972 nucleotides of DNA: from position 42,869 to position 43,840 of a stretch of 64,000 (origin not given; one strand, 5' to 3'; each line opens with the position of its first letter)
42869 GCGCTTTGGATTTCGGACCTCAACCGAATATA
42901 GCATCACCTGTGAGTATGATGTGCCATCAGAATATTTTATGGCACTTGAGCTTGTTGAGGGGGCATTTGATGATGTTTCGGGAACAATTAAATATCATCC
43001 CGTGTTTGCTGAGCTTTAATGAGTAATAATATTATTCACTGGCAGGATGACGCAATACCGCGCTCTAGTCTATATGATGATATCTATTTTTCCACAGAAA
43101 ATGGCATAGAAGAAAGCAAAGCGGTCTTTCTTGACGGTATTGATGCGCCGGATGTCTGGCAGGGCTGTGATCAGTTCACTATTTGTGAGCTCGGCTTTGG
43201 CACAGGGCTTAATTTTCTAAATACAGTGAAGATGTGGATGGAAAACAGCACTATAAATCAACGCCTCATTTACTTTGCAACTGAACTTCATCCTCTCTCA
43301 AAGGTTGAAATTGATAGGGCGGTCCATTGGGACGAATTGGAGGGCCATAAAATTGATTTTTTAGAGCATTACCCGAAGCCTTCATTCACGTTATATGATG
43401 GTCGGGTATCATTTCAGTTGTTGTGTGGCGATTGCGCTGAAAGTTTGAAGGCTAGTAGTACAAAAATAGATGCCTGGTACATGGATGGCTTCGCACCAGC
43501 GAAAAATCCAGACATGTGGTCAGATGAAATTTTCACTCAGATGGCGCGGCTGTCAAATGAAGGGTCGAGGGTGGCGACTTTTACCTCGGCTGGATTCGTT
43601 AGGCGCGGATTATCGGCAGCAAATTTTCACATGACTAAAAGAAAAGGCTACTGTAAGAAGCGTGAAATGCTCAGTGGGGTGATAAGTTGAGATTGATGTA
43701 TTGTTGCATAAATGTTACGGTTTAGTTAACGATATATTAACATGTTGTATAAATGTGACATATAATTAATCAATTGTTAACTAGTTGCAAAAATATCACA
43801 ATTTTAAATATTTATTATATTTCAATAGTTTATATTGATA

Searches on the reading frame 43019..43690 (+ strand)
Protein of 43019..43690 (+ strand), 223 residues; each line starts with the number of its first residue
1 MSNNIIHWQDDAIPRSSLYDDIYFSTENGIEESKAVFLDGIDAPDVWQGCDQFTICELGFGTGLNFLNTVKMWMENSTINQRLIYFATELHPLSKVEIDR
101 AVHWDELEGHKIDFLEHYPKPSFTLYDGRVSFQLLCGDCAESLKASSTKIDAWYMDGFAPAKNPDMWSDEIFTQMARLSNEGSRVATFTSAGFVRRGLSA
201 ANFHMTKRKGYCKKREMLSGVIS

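Call 12: find_encoding_contigs(protein=window:43019-43690:+, flank=10000, max_places=10)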
Protein window:43019-43690:+ (223 aa): 14 contigs read that carry it; 10 places shown.
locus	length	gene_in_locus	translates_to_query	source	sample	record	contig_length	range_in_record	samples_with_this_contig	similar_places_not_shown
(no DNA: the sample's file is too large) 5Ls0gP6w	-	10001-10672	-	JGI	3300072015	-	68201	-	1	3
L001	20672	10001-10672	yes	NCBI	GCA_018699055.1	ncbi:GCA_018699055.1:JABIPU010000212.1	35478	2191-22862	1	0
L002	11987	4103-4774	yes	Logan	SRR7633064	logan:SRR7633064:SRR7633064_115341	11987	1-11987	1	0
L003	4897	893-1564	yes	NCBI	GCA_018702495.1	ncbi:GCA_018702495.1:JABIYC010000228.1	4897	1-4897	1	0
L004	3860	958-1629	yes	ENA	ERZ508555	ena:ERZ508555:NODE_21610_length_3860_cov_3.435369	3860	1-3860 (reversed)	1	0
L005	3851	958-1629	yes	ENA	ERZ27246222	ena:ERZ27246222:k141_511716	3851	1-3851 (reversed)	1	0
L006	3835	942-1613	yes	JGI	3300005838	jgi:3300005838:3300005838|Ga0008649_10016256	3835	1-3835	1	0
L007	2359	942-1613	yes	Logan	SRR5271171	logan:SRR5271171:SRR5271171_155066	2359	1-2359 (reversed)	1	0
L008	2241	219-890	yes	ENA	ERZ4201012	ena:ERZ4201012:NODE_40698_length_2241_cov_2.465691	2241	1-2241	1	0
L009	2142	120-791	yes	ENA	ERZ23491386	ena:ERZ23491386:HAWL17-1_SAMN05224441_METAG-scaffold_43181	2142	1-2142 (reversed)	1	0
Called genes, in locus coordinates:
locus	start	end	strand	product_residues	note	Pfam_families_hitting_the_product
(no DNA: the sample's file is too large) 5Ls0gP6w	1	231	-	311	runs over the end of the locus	PF00795:CN_hydrolase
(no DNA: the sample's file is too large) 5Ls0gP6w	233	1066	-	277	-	PF05853:BKACE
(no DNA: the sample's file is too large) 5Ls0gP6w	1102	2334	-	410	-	PF01053:Cys_Met_Meta_PP, PF00155:Aminotran_1_2, PF01212:Beta_elim_lyase (weak), PF06838:Met_gamma_lyase, PF01041:DegT_DnrJ_EryC1 (weak), PF00266:Aminotran_5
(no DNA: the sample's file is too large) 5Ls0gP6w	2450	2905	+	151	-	PF13404:HTH_AsnC-type, PF13412:HTH_24, PF01037:AsnC_trans_reg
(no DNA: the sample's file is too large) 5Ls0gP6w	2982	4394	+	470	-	-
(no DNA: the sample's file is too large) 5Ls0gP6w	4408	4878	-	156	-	PF01124:MAPEG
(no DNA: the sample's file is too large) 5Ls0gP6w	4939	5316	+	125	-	PF03079:ARD (weak), PF07883:Cupin_2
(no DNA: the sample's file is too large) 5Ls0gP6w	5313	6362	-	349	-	PF00355:Rieske, PF19298:KshA_C (weak), PF19112:VanA_C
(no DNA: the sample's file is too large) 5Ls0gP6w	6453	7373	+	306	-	PF00892:EamA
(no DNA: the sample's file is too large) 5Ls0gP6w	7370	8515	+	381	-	PF01546:Peptidase_M20, PF07687:M20_dimer (weak)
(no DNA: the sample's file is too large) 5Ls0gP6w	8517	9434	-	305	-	-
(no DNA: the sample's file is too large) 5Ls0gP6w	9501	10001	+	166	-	PF13527:Acetyltransf_9, PF00583:Acetyltransf_1, PF13508:Acetyltransf_7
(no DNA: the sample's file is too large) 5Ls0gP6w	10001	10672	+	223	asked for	PF05430:Methyltransf_30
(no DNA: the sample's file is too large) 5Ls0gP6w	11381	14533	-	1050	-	PF14870:PSII_BNR (faint), PF02012:BNR (faint), PF15902:Sortilin-Vps10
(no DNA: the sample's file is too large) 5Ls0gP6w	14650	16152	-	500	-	PF03553:Na_H_antiporter, PF03606:DcuC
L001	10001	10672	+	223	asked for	PF05430:Methyltransf_30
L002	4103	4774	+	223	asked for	PF05430:Methyltransf_30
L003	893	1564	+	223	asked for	PF05430:Methyltransf_30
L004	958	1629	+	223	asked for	PF05430:Methyltransf_30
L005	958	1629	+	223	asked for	PF05430:Methyltransf_30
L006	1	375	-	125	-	?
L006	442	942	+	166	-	PF13527:Acetyltransf_9, PF00583:Acetyltransf_1, PF13508:Acetyltransf_7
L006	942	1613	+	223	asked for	PF05430:Methyltransf_30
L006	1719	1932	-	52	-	-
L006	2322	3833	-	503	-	?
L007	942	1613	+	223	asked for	PF05430:Methyltransf_30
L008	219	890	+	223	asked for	PF05430:Methyltransf_30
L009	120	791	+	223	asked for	PF05430:Methyltransf_30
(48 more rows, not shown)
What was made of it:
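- A gene caller called a 52-aa gene in the gap on one metagenome contig (L006, call 12).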

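Call 13: search_protein_families(library=pfam, proteins=[window:43019-43690:+], max_evalue=0.01)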
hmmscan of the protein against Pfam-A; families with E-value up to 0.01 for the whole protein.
window:43019-43690:+ (223 aa): 1 family
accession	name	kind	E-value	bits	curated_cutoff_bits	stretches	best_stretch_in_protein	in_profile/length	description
PF05430.17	Methyltransf_30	-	1.4e-37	128.8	22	1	123-221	24-122/124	S-adenosyl-L-methionine-dependent methyltransferase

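Call 16: find_related_loci(query=window:43019-43690:+, collection=genome_contigs, flank=6000)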
Query window:43019-43690:+ (223 aa) in genome_contigs; peptide patterns used: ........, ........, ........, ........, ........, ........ (x = any residue, [..] = any of these).
31 stretches matched a pattern, but none encodes a relative of the query by tblastn (E <= 1e-3).
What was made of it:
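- Tried and rejected: The first genome_contigs scan found nothing (call 16).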

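Call 17: find_homologous_proteins(query=window:43019-43690:+, max_evalue=1e-10)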
Query window:43019-43690:+ (223 aa): 3341 proteins with E <= 1e-10 among 3478 candidates; the best 120 are listed.
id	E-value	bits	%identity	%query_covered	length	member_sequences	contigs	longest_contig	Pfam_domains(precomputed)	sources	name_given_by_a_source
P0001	3.7e-151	519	100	100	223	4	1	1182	PF05430.18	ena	-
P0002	7.0e-116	404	76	100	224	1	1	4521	PF05430.18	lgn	-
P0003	1.5e-114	399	78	100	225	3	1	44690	PF05430.18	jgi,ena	-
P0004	5.6e-114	397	78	100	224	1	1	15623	PF05430.18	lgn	-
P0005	6.4e-97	342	68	99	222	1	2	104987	PF05430.18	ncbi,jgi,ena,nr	ncbi:MAG: tRNA (5-methylaminomethyl-2-thiouridine)(34)-methyltransferase MnmD [Kordiimonadaceae bact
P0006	6.8e-89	315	62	97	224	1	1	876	PF05430.18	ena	-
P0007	2.2e-86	307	63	97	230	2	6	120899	PF05430.18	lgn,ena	-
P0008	2.9e-86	307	67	93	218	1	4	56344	PF05430.18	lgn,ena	-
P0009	5.7e-85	303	61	99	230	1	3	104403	PF05430.18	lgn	-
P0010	1.5e-84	301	59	99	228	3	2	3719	PF05430.18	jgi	jgi:tRNA 5-methylaminomethyl-2-thiouridine biosynthesis bifunctional protein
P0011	1.1e-83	298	65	94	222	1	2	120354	PF05430.18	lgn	-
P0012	6.1e-83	296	60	99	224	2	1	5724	PF05430.18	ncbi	-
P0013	4.3e-82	293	57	99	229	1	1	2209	PF05430.18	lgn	-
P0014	1.0e-81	292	59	99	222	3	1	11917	PF05430.18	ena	-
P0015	1.3e-81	292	59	99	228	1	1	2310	PF05430.18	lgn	-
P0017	6.1e-81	289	58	99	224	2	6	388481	PF05430.18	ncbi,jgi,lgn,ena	jgi:tRNA 5-methylaminomethyl-2-thiouridine biosynthesis bifunctional protein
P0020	3.8e-80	287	57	97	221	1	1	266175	PF05430.18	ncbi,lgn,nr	ncbi:MAG: tRNA (5-methylaminomethyl-2-thiouridine)(34)-methyltransferase MnmD [Kordiimonadaceae bact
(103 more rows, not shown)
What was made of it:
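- Tried and rejected: MnmD homologs point to Kordiimonadaceae and Emcibacteraceae instead (call 17).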

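Call 18: find_encoding_contigs(protein=P0003, flank=8000, max_places=3)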
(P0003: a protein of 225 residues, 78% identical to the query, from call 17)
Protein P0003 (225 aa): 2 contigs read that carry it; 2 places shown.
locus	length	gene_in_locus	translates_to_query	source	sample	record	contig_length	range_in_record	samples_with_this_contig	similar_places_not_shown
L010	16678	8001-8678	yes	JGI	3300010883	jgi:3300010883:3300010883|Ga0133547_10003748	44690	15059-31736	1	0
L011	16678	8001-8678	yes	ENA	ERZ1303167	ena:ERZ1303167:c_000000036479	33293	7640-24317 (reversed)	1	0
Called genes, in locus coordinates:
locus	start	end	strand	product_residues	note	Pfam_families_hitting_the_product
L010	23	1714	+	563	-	PF00732:GMC_oxred_N, PF01494:FAD_binding_3 (weak), PF05199:GMC_oxred_C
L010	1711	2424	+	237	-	PF13618:Gluconate_2-dh3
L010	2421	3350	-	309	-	PF00795:CN_hydrolase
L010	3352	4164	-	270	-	PF05853:BKACE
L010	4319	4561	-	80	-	-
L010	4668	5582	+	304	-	PF00892:EamA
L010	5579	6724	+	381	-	PF01546:Peptidase_M20, PF07687:M20_dimer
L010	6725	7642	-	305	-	-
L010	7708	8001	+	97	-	-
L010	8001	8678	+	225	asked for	PF05430:Methyltransf_30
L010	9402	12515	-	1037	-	PF02012:BNR (faint), PF13088:BNR_2 (faint), PF14870:PSII_BNR (faint), PF15902:Sortilin-Vps10, PF15899:BNR_6 (faint), PF15902:Sortilin-Vps10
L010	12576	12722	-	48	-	-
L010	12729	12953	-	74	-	-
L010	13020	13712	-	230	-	PF00941:FAD_binding_5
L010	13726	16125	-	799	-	PF01315:Ald_Xan_dh_C, PF02738:MoCoBD_1, PF20256:MoCoBD_2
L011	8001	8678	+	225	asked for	PF05430:Methyltransf_30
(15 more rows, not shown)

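Call 19: find_encoding_contigs(protein=P0004, flank=8000, max_places=3)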
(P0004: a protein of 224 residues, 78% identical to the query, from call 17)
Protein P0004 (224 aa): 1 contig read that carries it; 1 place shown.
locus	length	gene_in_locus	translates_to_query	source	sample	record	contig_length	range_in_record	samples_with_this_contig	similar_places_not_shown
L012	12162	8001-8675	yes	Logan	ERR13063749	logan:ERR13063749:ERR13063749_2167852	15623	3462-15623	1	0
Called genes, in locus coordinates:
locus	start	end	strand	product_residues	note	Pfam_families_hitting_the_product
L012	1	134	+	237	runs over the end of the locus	PF13618:Gluconate_2-dh3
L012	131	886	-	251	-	-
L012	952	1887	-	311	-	PF00795:CN_hydrolase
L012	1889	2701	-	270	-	PF05853:BKACE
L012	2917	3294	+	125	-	PF07883:Cupin_2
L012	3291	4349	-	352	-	PF00355:Rieske, PF19298:KshA_C (weak), PF19112:VanA_C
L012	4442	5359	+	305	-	PF00892:EamA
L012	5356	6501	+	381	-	PF01546:Peptidase_M20, PF07687:M20_dimer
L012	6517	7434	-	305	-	-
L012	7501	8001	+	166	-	PF13527:Acetyltransf_9, PF00583:Acetyltransf_1, PF13508:Acetyltransf_7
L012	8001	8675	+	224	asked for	PF05430:Methyltransf_30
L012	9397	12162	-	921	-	?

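Call 20: find_encoding_contigs(protein=P0005, flank=8000, max_places=3)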
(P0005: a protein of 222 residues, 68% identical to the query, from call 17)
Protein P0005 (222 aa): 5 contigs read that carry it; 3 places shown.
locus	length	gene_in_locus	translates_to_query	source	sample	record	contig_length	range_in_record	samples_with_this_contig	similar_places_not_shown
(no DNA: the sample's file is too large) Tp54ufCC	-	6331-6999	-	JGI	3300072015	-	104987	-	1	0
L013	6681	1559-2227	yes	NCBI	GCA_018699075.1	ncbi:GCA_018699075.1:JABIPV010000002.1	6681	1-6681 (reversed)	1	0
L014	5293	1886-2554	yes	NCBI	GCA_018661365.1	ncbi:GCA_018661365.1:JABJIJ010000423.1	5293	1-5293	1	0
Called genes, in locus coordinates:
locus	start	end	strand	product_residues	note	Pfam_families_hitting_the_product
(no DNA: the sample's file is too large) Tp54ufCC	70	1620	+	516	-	PF02129:Peptidase_S15, PF01738:DLH, PF20434:BD-FAE, PF00326:Peptidase_S9, PF12146:Hydrolase_4 (faint), PF00756:Esterase (weak), PF02230:Abhydrolase_2 (faint), PF12740:PETase (faint)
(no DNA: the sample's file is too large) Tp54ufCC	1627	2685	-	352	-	PF00355:Rieske, PF19112:VanA_C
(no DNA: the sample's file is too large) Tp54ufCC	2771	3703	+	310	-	PF00892:EamA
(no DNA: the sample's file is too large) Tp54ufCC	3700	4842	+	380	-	PF01546:Peptidase_M20, PF07687:M20_dimer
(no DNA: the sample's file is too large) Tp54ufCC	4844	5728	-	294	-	-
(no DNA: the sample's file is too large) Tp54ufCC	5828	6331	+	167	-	PF13527:Acetyltransf_9, PF00583:Acetyltransf_1, PF13508:Acetyltransf_7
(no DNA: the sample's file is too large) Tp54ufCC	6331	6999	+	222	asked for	PF05430:Methyltransf_30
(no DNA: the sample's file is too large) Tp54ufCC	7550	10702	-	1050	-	PF14870:PSII_BNR (faint), PF02012:BNR (faint), PF15902:Sortilin-Vps10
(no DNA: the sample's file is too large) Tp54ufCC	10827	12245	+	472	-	PF15892:BNR_4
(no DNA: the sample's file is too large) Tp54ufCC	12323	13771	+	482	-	PF00884:Sulfatase, PF01663:Phosphodiest (faint), PF16347:SGSH_C (weak), PF14707:Sulfatase_C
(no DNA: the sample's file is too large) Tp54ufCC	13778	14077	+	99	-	-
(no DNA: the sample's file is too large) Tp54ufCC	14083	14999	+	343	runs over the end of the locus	PF08450:SGL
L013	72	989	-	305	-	-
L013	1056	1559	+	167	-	PF13527:Acetyltransf_9, PF00583:Acetyltransf_1, PF13508:Acetyltransf_7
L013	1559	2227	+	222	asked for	PF05430:Methyltransf_30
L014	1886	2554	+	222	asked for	PF05430:Methyltransf_30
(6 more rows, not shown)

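Call 26: find_related_loci(query=A2, collection=genome_contigs, flank=5000)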
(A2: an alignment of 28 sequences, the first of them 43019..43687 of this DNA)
Query A2 (223 aa) in genome_contigs; peptide patterns used: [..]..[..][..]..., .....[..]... (x = any residue, [..] = any of these).
600 stretches matched a pattern (row limit reached: there are more); 575 encode a relative of the query (tblastn E <= 1e-3); the best 80 are kept; 80 distinct loci.
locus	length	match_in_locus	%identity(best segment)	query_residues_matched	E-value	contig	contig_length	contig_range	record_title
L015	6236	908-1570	58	1-221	4e-90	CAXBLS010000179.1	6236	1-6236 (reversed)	MAG TPA_asm: uncultured Kordiimonadaceae bacterium isolate ERR2762116_concoct_57 genome assembly, contig: ERZ3422114.164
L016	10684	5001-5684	49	6-220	1e-68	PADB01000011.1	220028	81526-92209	MAG: Kordiimonas sp. isolate NAT158 96454, whole genome shotgun sequence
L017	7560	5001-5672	46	6-220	3e-59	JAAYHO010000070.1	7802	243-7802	MAG: Gammaproteobacteria bacterium isolate AS09scLD_389 39407_AS09, whole genome shotgun sequence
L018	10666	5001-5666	45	6-221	2e-59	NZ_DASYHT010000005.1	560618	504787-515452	MAG: Brevundimonas sp. isolate SMAG_U4247 k141_5105, whole genome shotgun sequence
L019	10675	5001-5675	44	1-220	2e-58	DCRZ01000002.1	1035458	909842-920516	MAG TPA_asm: Rhodospirillaceae bacterium UBA1479 UBA1479_contig_217, whole genome shotgun sequence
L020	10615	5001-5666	44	6-220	2e-58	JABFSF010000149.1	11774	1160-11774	MAG: Methylotenera sp. isolate WB-IL-03 seq_2714, whole genome shotgun sequence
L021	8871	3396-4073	42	1-220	3e-58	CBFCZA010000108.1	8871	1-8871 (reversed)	MAG TPA_asm: uncultured Curvivirga sp. isolate SRR26215674_concoct_138 genome assembly, contig: ERZ25073485.7036, whole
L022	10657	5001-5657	46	6-218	7e-57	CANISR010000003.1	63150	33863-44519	MAG: Candidatus Marinimicrobia bacterium isolate RH-15aug16-210 genome assembly, contig: RH-15aug16-C813, whole genome s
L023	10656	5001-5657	41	11-223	1e-56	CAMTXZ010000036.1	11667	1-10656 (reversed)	MAG: uncultured Chromatiaceae bacterium isolate G02_MAG_00001 genome assembly, contig: G02_MAG_00001_000000000196, whole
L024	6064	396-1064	43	2-218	1e-56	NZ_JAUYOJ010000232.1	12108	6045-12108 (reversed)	MAG: Phenylobacterium sp. isolate C4_maxbin.053 C4_k141_240620, whole genome shotgun sequence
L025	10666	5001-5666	44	8-223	2e-56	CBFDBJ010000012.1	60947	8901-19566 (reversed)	MAG TPA_asm: uncultured Alphaproteobacteria bacterium isolate SRR26215674_binner23_Refined_77 genome assembly, contig: E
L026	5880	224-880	42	6-218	3e-56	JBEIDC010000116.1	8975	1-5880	MAG: Caulobacter sp. isolate Sample-101-S75-bin-176 Sample_101_S75-bin_176-k141_1554355, whole genome shotgun sequence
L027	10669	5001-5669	42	2-218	4e-56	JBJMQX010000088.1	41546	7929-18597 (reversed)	MAG: Phenylobacterium sp. isolate H2_16_all_fractions_metab_conc_42_70_17 k255_5086868, whole genome shotgun sequence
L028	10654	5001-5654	42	6-220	6e-56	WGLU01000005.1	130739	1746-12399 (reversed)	MAG: Proteobacteria bacterium isolate RI_95 c_000000021753, whole genome shotgun sequence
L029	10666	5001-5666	42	3-218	3e-56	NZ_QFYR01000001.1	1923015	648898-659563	Phenylobacterium deserti strain YIM 73061 contig_1_length_1923015_cov_46.330439, whole genome shotgun sequence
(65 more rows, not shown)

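Call 30: find_encoding_contigs(protein=P0008, flank=6000, max_places=2)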
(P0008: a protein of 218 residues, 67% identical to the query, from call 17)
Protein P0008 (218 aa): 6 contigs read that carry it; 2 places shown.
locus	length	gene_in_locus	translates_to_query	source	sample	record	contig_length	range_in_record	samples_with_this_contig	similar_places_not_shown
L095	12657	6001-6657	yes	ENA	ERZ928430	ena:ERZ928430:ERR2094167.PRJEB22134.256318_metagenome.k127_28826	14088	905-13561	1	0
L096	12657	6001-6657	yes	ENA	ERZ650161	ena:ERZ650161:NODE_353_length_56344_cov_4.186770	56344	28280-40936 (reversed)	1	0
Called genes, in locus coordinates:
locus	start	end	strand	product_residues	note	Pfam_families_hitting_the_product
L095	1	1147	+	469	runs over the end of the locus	-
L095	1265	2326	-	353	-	PF00355:Rieske, PF19298:KshA_C (weak), PF19112:VanA_C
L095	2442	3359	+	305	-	PF00892:EamA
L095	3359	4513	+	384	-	PF01546:Peptidase_M20, PF07687:M20_dimer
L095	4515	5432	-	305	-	-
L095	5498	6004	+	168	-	PF13527:Acetyltransf_9, PF00583:Acetyltransf_1, PF13508:Acetyltransf_7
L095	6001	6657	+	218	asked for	PF05430:Methyltransf_30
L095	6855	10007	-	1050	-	PF14870:PSII_BNR (faint), PF02012:BNR (faint), PF13088:BNR_2 (faint), PF15902:Sortilin-Vps10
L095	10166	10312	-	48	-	-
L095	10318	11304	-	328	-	PF00941:FAD_binding_5, PF03450:CO_deh_flav_C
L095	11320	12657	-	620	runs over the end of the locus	?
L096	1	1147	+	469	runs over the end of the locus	-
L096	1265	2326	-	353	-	PF00355:Rieske, PF19298:KshA_C (weak), PF19112:VanA_C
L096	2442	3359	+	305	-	PF00892:EamA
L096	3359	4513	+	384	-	PF01546:Peptidase_M20, PF07687:M20_dimer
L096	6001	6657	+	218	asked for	PF05430:Methyltransf_30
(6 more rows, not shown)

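Call 31: find_encoding_contigs(protein=P0011, flank=6000, max_places=2)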
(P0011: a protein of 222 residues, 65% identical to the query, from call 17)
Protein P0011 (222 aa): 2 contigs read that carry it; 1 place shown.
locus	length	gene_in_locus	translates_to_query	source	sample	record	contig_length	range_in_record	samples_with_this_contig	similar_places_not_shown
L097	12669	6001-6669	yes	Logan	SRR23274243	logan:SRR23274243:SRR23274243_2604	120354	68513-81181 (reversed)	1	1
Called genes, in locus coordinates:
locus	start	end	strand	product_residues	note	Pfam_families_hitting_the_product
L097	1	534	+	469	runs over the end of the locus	-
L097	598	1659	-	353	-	PF00355:Rieske, PF19298:KshA_C (weak), PF19112:VanA_C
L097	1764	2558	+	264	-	PF00196:GerE, PF08281:Sigma70_r4_2 (faint)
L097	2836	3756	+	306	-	PF06800:Sugar_transport (weak), PF00892:EamA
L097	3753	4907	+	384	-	PF01546:Peptidase_M20, PF07687:M20_dimer (weak)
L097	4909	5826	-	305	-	-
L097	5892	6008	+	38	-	-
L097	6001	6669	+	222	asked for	PF05430:Methyltransf_30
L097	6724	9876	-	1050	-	PF13088:BNR_2 (faint), PF02012:BNR (faint), PF15902:Sortilin-Vps10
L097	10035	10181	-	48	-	-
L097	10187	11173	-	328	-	PF00941:FAD_binding_5, PF03450:CO_deh_flav_C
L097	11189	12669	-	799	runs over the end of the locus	PF01315:Ald_Xan_dh_C, PF02738:MoCoBD_1, PF20256:MoCoBD_2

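Call 32: find_encoding_contigs(protein=P0007, flank=6000, max_places=2)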
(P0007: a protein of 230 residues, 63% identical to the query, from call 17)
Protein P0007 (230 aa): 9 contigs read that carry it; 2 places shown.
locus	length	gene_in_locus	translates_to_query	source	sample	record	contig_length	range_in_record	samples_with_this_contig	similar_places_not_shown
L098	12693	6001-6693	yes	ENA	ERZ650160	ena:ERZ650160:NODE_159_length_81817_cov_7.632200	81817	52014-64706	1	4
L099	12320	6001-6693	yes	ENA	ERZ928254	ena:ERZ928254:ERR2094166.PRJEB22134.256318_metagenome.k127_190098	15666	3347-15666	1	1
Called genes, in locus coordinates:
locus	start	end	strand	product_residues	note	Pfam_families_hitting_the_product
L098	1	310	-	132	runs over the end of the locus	PF01124:MAPEG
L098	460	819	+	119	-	PF07883:Cupin_2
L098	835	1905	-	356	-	PF00355:Rieske, PF19298:KshA_C (weak), PF19112:VanA_C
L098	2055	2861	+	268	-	PF00196:GerE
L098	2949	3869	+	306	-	PF00892:EamA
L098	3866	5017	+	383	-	PF01546:Peptidase_M20, PF07687:M20_dimer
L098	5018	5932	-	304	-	-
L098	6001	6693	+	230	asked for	PF05430:Methyltransf_30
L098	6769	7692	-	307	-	PF00753:Lactamase_B, PF12706:Lactamase_B_2 (weak)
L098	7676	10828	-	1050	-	PF02012:BNR (faint), PF15902:Sortilin-Vps10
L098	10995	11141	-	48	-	-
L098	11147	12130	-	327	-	PF00941:FAD_binding_5, PF03450:CO_deh_flav_C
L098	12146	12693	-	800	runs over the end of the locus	PF01315:Ald_Xan_dh_C, PF02738:MoCoBD_1, PF20256:MoCoBD_2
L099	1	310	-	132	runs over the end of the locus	PF01124:MAPEG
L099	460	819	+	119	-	PF07883:Cupin_2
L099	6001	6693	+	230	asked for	PF05430:Methyltransf_30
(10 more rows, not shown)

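Call 33: find_encoding_contigs(protein=P0009, flank=6000, max_places=2)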
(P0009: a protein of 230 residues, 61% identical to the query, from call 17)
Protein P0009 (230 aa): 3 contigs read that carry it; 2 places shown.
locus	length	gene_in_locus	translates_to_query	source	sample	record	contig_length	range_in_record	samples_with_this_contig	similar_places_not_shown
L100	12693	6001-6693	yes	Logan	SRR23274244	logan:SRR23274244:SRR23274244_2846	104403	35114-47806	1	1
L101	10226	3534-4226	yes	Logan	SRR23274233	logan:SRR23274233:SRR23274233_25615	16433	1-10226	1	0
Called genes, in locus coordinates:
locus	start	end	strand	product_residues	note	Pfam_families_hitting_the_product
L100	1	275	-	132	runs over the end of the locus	PF01124:MAPEG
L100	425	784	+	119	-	PF07883:Cupin_2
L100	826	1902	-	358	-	PF00355:Rieske, PF19298:KshA_C (weak), PF19112:VanA_C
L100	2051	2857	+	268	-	PF00196:GerE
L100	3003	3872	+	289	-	PF00892:EamA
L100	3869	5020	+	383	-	PF01546:Peptidase_M20, PF07687:M20_dimer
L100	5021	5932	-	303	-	-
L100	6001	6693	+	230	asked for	PF05430:Methyltransf_30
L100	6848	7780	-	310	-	PF00753:Lactamase_B, PF12706:Lactamase_B_2 (weak)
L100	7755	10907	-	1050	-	PF02012:BNR (faint), PF15902:Sortilin-Vps10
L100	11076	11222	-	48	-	-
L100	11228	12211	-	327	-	PF00941:FAD_binding_5, PF03450:CO_deh_flav_C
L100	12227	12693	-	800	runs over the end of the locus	PF01315:Ald_Xan_dh_C, PF02738:MoCoBD_1, PF20256:MoCoBD_2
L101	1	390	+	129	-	?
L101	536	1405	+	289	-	PF00892:EamA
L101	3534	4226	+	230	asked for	PF05430:Methyltransf_30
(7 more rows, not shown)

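Call 89: find_encoding_contigs(protein=P0002, flank=3000, max_places=1)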
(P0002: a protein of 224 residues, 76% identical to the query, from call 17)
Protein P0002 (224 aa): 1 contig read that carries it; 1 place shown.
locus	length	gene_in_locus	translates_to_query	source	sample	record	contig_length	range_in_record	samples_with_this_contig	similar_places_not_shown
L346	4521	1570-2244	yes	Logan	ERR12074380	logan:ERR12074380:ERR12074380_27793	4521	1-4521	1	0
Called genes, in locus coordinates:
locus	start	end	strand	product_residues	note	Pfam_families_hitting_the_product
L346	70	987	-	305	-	-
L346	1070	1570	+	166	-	PF13527:Acetyltransf_9, PF00583:Acetyltransf_1, PF13508:Acetyltransf_7 (weak)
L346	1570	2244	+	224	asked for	PF05430:Methyltransf_30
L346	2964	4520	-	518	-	?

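Call 90: find_encoding_contigs(protein=P0017, flank=4000, max_places=1)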
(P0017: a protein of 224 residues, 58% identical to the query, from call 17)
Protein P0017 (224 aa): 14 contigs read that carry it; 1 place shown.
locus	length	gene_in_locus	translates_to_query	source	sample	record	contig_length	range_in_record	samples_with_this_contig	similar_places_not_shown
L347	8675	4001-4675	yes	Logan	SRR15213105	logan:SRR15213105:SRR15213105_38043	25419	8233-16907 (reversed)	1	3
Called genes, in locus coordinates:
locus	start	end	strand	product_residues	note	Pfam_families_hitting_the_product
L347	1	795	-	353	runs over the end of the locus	PF00355:Rieske, PF19298:KshA_C, PF19112:VanA_C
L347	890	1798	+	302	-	PF00892:EamA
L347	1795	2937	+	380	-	PF01546:Peptidase_M20, PF07687:M20_dimer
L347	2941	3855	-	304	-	-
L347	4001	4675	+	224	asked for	PF05430:Methyltransf_30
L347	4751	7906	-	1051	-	PF02012:BNR (faint), PF15902:Sortilin-Vps10, PF15899:BNR_6 (faint), PF15902:Sortilin-Vps10 (weak)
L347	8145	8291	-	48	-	-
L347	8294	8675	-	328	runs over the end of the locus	PF00941:FAD_binding_5, PF03450:CO_deh_flav_C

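Call 91: find_encoding_contigs(protein=P0020, flank=4000, max_places=1)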
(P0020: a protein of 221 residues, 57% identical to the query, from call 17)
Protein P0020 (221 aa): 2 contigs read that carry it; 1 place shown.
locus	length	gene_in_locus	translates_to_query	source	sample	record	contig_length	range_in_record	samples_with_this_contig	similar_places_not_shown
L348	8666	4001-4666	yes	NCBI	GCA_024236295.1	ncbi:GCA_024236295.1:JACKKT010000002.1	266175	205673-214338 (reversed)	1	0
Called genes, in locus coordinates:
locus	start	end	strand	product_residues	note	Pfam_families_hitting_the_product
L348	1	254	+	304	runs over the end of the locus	PF00892:EamA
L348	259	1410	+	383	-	PF01546:Peptidase_M20, PF07687:M20_dimer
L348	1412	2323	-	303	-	-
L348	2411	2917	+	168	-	PF13527:Acetyltransf_9, PF00583:Acetyltransf_1, PF13508:Acetyltransf_7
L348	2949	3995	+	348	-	PF14378:PAP2_3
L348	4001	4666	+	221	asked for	PF05430:Methyltransf_30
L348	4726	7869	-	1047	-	PF14870:PSII_BNR (faint), PF02012:BNR (faint), PF13088:BNR_2 (faint), PF15902:Sortilin-Vps10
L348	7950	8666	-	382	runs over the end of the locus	PF00155:Aminotran_1_2 (faint), PF01041:DegT_DnrJ_EryC1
